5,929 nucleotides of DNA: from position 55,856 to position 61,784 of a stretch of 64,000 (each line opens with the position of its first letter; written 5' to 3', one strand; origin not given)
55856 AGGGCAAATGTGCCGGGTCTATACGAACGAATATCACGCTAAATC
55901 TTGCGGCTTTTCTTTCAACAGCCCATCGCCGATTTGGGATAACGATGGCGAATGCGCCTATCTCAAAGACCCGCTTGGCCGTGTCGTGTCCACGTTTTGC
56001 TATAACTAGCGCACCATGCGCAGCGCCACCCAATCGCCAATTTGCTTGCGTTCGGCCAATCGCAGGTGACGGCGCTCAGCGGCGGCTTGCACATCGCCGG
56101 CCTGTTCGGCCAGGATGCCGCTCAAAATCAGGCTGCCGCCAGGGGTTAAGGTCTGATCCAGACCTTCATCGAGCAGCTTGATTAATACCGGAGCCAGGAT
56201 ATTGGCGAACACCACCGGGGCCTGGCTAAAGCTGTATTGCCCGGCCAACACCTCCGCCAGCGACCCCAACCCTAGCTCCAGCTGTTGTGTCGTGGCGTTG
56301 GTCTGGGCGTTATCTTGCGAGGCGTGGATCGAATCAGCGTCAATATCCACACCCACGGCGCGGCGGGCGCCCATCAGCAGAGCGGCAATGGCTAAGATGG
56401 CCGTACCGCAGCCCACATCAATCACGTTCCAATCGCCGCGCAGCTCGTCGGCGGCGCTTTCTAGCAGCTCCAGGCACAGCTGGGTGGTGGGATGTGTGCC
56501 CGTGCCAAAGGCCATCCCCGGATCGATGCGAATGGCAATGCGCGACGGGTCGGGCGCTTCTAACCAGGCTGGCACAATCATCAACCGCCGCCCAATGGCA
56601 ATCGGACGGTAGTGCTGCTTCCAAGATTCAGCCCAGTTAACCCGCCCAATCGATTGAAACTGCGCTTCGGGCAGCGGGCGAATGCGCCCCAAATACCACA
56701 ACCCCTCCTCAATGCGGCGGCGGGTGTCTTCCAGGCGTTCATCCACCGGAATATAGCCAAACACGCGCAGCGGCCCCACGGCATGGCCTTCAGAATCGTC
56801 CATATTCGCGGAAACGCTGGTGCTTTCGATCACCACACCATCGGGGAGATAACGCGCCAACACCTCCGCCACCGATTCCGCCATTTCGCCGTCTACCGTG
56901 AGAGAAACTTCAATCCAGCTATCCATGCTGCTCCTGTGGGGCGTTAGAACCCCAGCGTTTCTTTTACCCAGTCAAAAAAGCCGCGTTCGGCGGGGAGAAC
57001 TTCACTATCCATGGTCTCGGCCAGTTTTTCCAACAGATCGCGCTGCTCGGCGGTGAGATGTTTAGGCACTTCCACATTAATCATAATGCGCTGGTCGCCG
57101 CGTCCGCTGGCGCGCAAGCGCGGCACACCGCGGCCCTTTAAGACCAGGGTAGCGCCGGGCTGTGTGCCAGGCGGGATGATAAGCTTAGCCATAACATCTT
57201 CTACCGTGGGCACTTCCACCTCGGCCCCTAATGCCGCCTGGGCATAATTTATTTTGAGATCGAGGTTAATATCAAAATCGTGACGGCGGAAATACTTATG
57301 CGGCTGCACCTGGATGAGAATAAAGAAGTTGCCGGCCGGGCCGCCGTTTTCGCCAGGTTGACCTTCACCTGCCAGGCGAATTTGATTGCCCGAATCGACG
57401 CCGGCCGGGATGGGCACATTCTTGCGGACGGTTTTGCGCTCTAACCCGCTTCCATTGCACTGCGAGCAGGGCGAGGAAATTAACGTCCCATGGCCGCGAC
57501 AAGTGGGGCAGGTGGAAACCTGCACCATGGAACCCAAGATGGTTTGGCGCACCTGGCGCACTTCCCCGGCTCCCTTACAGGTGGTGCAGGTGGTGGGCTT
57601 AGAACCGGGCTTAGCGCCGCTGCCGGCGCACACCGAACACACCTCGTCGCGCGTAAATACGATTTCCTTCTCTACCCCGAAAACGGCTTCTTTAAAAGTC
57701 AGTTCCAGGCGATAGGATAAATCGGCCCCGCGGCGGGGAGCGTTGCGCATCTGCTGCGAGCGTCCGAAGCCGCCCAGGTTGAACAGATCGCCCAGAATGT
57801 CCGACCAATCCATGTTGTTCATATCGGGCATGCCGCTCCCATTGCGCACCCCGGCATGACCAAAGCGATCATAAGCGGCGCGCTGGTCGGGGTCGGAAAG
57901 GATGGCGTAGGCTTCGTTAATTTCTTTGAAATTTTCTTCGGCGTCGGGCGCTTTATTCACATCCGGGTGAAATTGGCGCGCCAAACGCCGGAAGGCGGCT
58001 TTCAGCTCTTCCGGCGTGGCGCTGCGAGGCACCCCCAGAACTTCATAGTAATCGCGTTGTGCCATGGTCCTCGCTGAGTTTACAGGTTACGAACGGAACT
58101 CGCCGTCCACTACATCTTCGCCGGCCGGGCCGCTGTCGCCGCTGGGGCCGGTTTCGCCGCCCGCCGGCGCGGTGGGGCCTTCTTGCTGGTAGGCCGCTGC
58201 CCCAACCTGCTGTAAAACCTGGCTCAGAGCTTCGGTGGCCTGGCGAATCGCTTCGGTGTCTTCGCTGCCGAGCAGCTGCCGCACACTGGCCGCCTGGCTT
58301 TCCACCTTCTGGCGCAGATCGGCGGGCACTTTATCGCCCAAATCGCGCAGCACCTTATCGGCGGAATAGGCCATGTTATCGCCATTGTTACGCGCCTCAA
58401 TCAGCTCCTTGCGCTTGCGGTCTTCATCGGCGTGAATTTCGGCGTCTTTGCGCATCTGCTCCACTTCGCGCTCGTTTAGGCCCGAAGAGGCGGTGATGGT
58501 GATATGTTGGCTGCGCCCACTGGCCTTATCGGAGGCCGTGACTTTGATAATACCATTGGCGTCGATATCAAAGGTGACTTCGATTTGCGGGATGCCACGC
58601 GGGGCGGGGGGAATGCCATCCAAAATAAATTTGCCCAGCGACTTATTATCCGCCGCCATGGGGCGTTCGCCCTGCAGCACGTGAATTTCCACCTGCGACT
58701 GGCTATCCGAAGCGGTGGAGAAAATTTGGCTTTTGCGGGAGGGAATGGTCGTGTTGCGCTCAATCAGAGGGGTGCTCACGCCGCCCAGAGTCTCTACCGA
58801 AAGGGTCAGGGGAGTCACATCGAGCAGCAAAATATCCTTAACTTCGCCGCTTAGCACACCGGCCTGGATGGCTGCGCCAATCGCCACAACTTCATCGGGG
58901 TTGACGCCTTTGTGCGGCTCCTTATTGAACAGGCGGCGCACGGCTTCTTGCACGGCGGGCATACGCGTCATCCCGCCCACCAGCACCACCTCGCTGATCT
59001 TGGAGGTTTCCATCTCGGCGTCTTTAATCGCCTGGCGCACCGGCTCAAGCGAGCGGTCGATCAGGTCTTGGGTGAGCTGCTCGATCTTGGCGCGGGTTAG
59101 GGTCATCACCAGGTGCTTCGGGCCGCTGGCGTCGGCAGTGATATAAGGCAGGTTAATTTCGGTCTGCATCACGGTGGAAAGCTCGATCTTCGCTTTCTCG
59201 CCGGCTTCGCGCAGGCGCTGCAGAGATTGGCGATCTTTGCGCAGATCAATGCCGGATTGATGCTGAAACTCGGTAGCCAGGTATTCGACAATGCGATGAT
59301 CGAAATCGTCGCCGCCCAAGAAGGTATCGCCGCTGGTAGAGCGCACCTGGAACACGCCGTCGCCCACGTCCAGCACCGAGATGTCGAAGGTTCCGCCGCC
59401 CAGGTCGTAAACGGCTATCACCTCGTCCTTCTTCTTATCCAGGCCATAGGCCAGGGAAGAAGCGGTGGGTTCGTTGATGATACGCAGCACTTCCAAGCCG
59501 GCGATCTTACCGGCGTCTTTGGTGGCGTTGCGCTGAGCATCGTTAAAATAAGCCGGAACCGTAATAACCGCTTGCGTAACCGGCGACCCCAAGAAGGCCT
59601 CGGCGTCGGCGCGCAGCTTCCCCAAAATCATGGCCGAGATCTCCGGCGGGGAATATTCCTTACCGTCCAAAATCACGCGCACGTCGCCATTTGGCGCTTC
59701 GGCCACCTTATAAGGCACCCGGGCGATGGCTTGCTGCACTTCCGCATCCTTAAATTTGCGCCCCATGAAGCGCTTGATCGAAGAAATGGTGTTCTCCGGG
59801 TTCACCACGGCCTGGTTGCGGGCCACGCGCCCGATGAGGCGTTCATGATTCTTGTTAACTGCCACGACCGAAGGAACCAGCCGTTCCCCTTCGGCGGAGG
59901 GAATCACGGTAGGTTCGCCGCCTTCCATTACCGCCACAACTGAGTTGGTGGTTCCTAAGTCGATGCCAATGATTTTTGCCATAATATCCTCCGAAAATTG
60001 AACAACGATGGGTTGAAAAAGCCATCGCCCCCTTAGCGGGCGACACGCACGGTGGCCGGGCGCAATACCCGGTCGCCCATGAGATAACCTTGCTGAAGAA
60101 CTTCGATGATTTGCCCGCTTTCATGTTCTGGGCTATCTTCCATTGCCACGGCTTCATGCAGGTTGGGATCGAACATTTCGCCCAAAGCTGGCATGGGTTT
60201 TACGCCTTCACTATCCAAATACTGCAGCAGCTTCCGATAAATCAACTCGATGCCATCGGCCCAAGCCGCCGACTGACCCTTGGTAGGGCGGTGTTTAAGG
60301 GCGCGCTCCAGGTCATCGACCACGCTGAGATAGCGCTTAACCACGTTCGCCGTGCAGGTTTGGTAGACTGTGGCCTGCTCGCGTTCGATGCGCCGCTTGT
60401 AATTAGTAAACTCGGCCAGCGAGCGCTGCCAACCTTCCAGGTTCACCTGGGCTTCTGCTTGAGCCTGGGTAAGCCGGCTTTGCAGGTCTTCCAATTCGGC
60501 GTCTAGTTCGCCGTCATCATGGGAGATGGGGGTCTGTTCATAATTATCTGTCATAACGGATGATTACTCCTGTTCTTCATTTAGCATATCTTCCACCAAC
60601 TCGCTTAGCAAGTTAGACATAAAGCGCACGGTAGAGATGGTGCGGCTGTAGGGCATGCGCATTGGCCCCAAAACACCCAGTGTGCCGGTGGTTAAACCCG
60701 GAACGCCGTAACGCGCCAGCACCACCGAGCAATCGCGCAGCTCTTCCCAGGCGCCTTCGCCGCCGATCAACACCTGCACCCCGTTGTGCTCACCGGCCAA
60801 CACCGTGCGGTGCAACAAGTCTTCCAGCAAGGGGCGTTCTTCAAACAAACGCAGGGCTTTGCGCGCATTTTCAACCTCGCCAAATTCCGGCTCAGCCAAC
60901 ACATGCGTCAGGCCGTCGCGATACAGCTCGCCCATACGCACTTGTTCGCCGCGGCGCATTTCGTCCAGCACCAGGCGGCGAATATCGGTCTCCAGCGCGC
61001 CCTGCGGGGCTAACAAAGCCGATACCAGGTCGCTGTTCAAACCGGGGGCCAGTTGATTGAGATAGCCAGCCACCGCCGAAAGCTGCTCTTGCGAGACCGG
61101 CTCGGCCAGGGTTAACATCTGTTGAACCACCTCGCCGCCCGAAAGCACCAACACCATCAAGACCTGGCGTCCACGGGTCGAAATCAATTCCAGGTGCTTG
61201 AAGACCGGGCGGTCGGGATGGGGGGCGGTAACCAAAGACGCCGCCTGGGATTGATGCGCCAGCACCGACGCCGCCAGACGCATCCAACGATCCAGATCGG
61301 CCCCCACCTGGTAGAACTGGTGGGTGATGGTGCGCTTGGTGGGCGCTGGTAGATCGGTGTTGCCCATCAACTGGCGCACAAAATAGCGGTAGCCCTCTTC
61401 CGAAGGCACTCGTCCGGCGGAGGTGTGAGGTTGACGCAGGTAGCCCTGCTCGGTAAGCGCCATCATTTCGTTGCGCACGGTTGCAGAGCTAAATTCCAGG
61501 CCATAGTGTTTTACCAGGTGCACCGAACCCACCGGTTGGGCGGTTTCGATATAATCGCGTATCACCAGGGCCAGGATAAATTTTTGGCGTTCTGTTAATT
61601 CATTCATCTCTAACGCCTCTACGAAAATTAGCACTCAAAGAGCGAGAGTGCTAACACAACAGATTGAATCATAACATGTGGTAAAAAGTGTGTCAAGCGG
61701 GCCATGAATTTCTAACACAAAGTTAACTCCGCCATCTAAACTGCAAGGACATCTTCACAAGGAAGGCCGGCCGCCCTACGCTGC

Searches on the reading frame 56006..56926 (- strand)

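Call 30: search_protein_families(library=pfam, proteins=[window:56006-56926:-], max_evalue=0.00001)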
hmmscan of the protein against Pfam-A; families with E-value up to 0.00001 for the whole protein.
window:56006-56926:- (306 aa): 3 families
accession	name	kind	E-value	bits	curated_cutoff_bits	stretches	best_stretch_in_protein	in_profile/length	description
PF06325.19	PrmA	-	7.2e-76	255.9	22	1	3-305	1-294/296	Ribosomal protein L11 methyltransferase (PrmA)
PF13847.12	Methyltransf_31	-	8.6e-07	29.2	27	1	165-269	4-110/145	Methyltransferase domain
PF05175.20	MTS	-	3.5e-06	27.2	23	1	144-218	16-85/170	Methyltransferase small domain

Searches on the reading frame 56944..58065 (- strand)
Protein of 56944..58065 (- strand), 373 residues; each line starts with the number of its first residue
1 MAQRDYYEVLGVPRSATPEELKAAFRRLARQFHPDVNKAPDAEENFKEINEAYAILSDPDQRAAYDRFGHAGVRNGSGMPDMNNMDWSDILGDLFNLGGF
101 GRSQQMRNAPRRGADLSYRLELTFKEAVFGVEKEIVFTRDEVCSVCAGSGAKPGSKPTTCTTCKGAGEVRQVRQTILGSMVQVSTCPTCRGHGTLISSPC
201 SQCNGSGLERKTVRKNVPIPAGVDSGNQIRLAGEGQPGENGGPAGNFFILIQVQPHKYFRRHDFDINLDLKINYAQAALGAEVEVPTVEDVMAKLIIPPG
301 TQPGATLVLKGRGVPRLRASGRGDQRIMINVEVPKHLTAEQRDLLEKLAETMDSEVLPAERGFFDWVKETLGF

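Call 30: search_protein_families(library=pfam, proteins=[window:56944-58065:-], max_evalue=0.00001)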
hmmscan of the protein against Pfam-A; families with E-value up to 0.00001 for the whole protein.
window:56944-58065:- (373 aa): 3 families
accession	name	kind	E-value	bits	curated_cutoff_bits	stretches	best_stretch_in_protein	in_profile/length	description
PF01556.23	DnaJ_C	-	3.4e-44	151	26.6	1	117-334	2-152/152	DnaJ C terminal domain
PF00226.36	DnaJ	-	3.9e-26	91.4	27.8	1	5-66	1-63/63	DnaJ domain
PF00684.25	DnaJ_CXXCXGXG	-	1.5e-17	64.1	32.7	1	143-207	1-65/65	DnaJ central domain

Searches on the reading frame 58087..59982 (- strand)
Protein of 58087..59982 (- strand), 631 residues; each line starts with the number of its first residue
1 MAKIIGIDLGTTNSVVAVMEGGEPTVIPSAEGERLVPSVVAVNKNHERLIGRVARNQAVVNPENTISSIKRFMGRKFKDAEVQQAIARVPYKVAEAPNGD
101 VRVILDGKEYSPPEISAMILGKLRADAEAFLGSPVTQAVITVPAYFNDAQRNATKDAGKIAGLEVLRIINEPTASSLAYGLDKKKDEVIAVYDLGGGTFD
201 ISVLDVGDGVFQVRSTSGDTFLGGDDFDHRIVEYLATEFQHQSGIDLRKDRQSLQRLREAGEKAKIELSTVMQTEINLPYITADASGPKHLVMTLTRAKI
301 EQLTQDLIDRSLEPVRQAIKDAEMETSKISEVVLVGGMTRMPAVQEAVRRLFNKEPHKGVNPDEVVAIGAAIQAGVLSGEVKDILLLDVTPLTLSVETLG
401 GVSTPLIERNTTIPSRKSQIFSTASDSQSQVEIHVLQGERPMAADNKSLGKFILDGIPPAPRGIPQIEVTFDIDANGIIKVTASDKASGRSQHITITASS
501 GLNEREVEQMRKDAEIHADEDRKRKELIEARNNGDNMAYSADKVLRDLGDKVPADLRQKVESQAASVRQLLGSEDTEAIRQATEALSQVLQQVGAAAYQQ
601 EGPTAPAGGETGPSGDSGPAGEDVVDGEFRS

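Call 30: search_protein_families(library=pfam, proteins=[window:58087-59982:-], max_evalue=0.00001)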
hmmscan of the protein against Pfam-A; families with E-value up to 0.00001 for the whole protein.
window:58087-59982:- (631 aa): 2 families
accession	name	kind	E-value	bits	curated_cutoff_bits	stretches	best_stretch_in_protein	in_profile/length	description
PF00012.26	HSP70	-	3.2e-259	861.6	20.6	1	4-599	1-599/599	Hsp70 protein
PF06723.19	MreB_Mbl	-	6.5e-19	68.4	27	1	136-372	94-317/327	MreB/Mbl protein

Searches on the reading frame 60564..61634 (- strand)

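Call 30: search_protein_families(library=pfam, proteins=[window:60564-61634:-], max_evalue=0.00001)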
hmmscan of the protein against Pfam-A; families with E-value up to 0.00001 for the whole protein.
window:60564-61634:- (356 aa): 1 family
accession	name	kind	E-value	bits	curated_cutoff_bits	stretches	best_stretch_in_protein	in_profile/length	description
PF01628.27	HrcA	-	2.8e-46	158.6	22.2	1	115-333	1-215/215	HrcA protein C terminal domain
